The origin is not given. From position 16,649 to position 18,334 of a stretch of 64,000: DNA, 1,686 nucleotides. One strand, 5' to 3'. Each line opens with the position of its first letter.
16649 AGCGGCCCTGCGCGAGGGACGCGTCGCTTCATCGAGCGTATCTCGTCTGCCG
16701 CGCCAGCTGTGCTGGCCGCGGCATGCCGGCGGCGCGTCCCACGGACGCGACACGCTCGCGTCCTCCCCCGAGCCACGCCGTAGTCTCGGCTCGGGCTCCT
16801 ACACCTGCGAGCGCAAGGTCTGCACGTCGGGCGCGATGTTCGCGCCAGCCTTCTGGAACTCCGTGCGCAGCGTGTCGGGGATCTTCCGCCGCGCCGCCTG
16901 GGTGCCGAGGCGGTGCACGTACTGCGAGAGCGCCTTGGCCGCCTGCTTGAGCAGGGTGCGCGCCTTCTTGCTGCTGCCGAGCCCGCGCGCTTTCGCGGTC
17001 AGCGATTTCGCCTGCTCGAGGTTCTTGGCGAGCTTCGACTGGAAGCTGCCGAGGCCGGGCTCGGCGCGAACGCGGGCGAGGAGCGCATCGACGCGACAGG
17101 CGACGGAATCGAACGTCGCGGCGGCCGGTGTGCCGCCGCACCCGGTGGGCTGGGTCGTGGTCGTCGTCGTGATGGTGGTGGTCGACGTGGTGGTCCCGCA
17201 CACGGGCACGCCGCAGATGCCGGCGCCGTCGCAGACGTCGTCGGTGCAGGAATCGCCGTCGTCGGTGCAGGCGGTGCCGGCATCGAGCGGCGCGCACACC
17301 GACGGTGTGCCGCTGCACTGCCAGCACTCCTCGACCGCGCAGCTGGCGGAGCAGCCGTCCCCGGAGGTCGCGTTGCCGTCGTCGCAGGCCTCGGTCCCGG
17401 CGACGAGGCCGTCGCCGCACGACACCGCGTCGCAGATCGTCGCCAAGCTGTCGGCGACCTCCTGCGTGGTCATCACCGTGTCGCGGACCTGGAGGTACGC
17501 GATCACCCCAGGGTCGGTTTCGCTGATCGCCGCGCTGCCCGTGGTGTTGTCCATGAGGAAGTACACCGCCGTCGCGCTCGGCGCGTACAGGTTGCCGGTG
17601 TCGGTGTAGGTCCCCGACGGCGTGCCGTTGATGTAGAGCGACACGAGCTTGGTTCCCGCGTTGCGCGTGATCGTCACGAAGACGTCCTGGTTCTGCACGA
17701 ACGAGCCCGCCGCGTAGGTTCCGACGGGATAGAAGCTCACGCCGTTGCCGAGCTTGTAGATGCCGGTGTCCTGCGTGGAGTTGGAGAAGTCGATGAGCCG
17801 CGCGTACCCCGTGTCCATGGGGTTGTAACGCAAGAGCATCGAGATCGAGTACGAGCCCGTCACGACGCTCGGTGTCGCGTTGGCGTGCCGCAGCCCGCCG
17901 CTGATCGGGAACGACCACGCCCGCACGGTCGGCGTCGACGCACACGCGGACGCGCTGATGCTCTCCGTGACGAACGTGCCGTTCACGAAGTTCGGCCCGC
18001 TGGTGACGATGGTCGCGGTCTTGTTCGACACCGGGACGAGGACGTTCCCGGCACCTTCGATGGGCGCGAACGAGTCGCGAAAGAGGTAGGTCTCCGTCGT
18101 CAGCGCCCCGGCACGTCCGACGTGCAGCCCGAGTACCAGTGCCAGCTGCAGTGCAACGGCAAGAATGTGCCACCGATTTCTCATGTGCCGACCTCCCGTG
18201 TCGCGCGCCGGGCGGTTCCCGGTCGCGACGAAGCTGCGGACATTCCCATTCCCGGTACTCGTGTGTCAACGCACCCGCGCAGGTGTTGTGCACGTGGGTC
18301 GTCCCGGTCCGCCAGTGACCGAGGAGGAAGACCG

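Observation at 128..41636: Shared ~80-90 aa C-terminal Lys/Ala/Leu-rich helical module after a CR[LV] motif in three unrelated secreted proteins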

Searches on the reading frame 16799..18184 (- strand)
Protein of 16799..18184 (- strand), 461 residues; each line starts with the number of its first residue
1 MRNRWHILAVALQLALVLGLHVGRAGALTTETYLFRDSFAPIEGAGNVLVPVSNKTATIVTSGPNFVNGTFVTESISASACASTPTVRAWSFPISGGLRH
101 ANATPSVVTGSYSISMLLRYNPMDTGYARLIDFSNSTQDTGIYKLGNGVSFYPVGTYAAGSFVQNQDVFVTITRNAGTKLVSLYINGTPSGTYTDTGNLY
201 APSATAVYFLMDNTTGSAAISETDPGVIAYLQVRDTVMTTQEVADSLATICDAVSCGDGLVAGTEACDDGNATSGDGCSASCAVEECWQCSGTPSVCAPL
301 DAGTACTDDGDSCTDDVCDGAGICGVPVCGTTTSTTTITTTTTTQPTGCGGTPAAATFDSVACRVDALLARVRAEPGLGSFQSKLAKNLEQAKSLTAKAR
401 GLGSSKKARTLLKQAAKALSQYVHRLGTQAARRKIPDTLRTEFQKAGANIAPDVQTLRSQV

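Call 4: search_protein_families(library=pfam, proteins=[window:16799-18184:-], max_evalue=1)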
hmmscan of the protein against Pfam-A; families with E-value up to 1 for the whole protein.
window:16799-18184:- (461 aa): 3 families
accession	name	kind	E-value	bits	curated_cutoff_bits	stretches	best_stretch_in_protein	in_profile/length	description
PF13948.11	DUF4215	-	1e-06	29.3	27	1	251-282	17-46/47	Domain of unknown function (DUF4215)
PF13385.13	Laminin_G_3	-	1.4e-05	25.7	27.6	1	149-244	56-151/151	Concanavalin A-like lectin/glucanases superfamily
PF01442.23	Apolipoprotein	-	0.062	13.4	90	0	411-461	1-53/190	Apolipoprotein A1/A4/E domain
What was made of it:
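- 16799..18184 (-): Gene B: exported protein made of a signal peptide, a LamG-like domain, a Cys-rich acidic repeat, a Thr-rich linker and the C-terminal domain. Pfam Laminin_G_3 (sub-threshold: 25.7 bits against a 27.6-bit cut-off, E=1.4e-5) and DUF4215 are in call 4.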

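Call 5: search_protein_families(library=ncbifam, proteins=[window:16799-18184:-], max_evalue=1)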
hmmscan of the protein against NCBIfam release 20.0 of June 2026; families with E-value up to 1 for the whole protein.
window:16799-18184:- (461 aa): 1 family
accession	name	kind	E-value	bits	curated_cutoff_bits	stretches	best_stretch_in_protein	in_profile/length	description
TIGR02232.1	myxo_disulf_rpt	repeat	2.5e-14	52.8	20.8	1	254-290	2-38/38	cysteine-rich acidic repeat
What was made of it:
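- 16799..18184 (-): NCBIfam TIGR02232 scores 52.8 bits in call 5.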

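Call 11: find_encoding_contigs(protein=window:16799-18184:-, flank=3000, max_places=5)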
Protein window:16799-18184:- (461 aa): no gene with exactly this product is on record in the collection.
